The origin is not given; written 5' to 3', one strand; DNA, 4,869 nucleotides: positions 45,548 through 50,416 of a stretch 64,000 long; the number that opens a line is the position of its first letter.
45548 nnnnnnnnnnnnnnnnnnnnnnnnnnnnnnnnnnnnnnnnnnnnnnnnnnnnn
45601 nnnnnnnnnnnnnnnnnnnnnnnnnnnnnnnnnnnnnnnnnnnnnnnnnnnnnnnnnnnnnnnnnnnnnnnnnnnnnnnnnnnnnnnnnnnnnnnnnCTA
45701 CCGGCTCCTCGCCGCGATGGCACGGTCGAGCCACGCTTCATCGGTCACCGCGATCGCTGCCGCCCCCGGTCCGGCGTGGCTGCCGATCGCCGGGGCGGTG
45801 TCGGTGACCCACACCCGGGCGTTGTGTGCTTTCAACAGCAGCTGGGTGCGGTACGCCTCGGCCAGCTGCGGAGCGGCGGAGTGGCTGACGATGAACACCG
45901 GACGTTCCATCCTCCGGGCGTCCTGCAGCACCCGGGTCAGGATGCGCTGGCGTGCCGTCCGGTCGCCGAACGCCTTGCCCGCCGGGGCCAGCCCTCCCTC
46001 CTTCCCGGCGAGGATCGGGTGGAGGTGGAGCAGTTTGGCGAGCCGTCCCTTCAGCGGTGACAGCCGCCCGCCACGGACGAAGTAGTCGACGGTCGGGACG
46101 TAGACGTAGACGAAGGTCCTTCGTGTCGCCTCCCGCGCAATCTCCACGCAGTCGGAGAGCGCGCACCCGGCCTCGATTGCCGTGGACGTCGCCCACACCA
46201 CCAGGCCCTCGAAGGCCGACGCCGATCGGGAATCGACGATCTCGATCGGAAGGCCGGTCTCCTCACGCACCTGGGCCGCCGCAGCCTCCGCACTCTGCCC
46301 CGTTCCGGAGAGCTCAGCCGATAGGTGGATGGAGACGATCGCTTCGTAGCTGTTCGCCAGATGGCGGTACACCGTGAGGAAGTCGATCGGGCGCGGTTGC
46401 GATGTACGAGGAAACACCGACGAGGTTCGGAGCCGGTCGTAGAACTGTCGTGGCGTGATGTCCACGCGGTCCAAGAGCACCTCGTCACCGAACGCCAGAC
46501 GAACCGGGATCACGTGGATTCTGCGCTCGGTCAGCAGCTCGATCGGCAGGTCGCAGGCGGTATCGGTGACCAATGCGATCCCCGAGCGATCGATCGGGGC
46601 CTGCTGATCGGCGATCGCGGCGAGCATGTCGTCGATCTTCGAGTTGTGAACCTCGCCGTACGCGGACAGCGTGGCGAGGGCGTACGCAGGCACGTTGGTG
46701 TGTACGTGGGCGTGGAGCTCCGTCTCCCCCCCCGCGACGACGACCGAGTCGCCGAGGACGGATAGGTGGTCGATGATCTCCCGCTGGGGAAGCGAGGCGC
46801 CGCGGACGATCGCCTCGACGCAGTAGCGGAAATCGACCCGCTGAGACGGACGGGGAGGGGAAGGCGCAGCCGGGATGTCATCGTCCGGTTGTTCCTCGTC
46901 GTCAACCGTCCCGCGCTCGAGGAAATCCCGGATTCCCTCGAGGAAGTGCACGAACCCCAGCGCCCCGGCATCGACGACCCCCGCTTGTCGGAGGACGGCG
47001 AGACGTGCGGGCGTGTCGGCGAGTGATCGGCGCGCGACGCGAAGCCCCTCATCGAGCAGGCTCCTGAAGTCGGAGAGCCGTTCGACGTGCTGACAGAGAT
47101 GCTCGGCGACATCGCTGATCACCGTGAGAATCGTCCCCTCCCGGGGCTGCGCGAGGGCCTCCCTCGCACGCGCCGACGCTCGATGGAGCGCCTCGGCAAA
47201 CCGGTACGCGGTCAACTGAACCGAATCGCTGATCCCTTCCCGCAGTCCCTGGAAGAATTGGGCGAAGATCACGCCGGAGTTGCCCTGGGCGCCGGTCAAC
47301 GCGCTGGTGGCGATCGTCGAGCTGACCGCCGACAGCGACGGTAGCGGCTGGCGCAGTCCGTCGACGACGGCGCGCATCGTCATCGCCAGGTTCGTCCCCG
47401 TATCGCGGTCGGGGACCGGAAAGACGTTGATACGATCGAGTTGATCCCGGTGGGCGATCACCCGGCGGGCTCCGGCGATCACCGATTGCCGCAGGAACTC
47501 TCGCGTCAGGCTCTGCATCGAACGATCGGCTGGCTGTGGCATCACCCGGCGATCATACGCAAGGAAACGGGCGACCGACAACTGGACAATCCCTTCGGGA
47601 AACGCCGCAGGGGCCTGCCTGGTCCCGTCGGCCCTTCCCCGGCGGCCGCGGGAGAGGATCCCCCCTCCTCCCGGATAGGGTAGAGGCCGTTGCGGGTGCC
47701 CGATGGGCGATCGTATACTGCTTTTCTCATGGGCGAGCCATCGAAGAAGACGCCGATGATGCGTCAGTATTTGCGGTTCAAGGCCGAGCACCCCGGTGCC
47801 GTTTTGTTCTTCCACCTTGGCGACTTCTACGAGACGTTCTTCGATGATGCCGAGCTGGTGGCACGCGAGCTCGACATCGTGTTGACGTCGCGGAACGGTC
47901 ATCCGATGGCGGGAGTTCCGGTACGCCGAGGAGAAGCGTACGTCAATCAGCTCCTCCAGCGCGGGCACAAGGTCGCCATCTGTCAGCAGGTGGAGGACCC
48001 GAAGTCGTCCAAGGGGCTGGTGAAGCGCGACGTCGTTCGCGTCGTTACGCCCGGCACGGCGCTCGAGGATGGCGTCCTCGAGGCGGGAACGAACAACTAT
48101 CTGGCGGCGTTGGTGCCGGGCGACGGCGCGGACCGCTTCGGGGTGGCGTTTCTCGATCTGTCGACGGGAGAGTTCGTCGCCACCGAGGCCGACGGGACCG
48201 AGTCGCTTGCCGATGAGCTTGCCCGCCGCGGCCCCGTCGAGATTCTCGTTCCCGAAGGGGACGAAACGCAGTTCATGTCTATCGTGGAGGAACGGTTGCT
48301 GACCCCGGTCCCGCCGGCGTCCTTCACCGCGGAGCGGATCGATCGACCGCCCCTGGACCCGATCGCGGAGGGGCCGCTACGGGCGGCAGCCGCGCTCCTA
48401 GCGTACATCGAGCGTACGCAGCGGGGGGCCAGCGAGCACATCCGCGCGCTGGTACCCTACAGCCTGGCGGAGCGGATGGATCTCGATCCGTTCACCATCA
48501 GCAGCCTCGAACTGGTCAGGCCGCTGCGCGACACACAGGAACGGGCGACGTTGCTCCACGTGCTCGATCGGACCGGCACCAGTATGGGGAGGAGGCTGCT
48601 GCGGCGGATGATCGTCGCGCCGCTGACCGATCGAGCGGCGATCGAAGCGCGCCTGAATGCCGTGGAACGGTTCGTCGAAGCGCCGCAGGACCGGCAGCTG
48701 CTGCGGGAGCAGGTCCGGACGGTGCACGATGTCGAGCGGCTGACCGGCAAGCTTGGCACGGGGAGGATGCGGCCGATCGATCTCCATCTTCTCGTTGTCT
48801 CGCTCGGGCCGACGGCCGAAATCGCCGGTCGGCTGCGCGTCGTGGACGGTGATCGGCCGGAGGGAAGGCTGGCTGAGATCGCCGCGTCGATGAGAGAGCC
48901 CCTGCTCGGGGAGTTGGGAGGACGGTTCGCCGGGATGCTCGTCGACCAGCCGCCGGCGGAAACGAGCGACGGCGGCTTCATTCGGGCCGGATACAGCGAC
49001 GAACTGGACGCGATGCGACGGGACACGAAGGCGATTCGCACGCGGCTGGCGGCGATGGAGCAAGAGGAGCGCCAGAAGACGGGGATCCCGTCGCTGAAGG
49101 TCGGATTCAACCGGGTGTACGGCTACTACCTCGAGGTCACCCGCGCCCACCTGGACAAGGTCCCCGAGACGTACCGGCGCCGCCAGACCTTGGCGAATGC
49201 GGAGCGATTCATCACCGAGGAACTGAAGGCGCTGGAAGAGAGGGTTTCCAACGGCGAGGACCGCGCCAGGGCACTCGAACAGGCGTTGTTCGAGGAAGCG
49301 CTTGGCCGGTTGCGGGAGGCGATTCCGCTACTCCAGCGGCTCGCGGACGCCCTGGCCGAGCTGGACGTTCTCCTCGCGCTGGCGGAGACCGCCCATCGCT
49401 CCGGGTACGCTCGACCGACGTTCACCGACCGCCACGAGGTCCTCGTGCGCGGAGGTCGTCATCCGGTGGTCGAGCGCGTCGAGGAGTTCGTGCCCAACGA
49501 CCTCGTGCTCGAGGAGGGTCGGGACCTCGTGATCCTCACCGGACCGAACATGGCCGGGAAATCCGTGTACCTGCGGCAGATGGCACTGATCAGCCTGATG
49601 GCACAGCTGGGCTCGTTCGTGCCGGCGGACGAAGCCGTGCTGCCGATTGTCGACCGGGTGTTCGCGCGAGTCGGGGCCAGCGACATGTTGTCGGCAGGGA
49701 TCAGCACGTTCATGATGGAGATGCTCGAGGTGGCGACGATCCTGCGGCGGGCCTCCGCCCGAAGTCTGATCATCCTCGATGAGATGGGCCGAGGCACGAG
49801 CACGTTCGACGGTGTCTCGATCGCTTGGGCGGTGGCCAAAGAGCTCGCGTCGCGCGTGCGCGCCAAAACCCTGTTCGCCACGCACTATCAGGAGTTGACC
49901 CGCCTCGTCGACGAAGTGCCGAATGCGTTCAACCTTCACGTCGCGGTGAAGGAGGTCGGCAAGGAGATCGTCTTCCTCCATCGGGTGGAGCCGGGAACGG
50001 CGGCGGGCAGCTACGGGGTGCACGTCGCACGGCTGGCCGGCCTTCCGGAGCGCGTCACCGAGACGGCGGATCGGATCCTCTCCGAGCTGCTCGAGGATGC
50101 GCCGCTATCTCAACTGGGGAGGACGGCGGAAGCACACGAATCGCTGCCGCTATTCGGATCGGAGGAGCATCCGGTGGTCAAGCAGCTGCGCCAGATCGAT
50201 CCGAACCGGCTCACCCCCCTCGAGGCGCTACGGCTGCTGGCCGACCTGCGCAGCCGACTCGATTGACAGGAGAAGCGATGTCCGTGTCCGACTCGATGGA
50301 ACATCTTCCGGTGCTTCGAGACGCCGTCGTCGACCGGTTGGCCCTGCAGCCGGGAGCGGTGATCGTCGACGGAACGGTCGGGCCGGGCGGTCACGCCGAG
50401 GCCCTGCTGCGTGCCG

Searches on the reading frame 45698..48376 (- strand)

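Call 91: search_protein_families(library=pfam, proteins=[window:45698-48376:-], max_evalue=0.000001)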
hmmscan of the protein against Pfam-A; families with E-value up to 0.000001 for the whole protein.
window:45698-48376:- (892 aa): 3 families
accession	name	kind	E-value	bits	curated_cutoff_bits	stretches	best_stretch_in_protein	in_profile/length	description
PF02645.21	DegV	-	2.1e-62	211.4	27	1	600-878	2-278/280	Uncharacterised protein, DegV family COG1307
PF02734.22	Dak2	-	1.1e-33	117.1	27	1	320-483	1-173/174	DAK2 domain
PF21645.3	FakA-like_M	-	8.3e-17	61.2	24.9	1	516-586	2-75/80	Fatty acid kinase subunit A-like, middle domain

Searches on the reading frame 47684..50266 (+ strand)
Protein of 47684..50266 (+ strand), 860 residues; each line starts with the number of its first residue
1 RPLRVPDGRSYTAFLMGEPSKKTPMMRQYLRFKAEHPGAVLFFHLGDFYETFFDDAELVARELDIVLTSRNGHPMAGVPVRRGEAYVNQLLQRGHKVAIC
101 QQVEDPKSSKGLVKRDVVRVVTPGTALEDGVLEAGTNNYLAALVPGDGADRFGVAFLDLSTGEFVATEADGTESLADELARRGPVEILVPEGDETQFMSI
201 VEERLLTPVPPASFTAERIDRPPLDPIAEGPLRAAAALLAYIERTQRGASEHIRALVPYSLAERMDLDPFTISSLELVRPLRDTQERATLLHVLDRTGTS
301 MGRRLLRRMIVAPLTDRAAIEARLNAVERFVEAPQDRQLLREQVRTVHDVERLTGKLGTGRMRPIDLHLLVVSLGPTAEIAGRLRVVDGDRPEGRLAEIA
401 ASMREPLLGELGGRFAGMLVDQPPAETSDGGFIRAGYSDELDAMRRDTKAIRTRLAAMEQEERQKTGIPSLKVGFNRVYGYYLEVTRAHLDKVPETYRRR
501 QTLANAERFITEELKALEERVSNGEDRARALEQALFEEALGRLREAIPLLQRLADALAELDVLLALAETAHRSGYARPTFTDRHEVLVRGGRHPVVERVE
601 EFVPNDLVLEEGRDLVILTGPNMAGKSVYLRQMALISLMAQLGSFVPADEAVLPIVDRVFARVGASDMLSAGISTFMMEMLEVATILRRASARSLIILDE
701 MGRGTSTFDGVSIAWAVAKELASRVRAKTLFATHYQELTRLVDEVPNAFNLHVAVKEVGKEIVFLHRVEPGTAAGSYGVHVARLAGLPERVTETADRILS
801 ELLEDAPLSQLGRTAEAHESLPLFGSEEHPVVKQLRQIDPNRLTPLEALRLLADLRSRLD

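Call 91: search_protein_families(library=pfam, proteins=[window:47684-50266:+], max_evalue=0.000001)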
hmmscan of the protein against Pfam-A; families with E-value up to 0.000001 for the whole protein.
window:47684-50266:+ (860 aa): 5 families
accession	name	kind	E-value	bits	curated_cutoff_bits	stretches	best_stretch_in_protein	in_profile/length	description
PF00488.27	MutS_V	-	4.3e-80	268.6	30.2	1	616-802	1-187/188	MutS domain V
PF05192.23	MutS_III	-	2.6e-42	145.8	34.1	1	271-567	2-194/194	MutS domain III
PF01624.25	MutS_I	-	8.5e-40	135.9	20.6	1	23-129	1-112/113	MutS domain I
PF05190.23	MutS_IV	-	3.5e-28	98.1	22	1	436-525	1-90/92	MutS family domain IV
PF05188.22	MutS_II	-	4.8e-16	59.8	25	1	138-196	1-58/133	MutS domain II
